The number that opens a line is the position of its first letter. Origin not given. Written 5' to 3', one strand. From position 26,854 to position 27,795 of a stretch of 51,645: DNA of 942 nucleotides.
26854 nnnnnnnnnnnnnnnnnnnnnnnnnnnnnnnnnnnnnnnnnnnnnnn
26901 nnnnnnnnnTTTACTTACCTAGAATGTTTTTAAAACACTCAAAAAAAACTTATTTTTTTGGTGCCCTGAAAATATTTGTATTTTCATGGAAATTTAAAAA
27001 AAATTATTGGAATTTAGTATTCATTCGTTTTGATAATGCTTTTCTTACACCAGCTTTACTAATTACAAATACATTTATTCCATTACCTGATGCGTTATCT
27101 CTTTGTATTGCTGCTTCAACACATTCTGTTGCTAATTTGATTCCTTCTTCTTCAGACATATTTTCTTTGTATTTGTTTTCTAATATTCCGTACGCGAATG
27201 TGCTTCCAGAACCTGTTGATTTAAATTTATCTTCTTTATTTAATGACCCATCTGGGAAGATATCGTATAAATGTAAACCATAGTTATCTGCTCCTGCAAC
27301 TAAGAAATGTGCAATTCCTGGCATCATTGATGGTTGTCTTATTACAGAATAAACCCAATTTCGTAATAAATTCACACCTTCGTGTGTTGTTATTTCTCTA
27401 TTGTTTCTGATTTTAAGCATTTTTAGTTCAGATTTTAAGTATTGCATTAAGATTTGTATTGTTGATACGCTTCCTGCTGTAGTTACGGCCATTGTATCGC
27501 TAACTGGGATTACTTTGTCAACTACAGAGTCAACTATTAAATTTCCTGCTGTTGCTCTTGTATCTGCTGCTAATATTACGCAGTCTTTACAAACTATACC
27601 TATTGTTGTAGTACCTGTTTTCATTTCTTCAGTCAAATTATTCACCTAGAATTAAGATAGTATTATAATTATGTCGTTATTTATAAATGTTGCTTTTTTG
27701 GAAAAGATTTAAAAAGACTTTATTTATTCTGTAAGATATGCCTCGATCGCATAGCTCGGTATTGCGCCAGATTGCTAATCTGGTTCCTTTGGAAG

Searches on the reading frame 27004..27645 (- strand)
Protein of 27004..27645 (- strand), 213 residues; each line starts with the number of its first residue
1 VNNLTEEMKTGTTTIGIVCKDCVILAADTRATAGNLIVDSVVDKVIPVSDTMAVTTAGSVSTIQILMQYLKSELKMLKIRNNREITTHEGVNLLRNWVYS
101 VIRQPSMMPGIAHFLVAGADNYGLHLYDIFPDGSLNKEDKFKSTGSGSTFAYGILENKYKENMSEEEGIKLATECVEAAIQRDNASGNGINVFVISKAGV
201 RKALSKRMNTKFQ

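Call 3: search_protein_families(library=pfam, proteins=[window:27004-27645:-], max_evalue=1)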
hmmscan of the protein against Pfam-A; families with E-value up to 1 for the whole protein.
window:27004-27645:- (213 aa): 1 family
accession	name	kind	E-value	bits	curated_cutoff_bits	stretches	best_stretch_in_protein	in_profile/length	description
PF00227.31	Proteasome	-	4.4e-51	173.7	22.4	1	8-195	1-189/189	Proteasome subunit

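Call 64: find_homologous_proteins(query=window:27004-27645:-, max_evalue=1e-10)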
Query window:27004-27645:- (213 aa): 1292 proteins with E <= 1e-10 among 1503 candidates; the best 120 are listed.
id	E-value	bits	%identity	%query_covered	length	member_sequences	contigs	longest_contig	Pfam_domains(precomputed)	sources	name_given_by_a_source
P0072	2.9e-131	453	97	100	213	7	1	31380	PF00227.32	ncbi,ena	-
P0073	3.0e-121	420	89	100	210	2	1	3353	PF00227.32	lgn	-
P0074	1.2e-114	399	86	99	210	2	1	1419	PF00227.32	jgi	-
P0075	2.0e-105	368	77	100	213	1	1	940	PF00227.32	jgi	-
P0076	2.2e-105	368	77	100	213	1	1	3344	PF00227.32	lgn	-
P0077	7.4e-104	363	75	98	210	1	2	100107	PF00227.32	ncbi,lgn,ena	-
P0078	1.7e-103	362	76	97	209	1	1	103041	PF00227.32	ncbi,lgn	ncbi:MAG: proteasome subunit beta [Candidatus Woesearchaeota archaeon]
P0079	1.2e-102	359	74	98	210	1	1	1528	PF00227.32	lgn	-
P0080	2.4e-102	358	76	98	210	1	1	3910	PF00227.32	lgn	-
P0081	1.4e-92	327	67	98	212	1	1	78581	PF00227.32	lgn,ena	-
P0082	1.3e-87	310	63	98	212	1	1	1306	PF00227.32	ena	-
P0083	6.1e-85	302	64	99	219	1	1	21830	PF00227.32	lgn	-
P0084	2.5e-83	296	61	100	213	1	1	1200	PF00227.32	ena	-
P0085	2.1e-81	290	61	99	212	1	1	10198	PF00227.32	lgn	-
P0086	2.5e-81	290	62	99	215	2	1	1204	PF00227.32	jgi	-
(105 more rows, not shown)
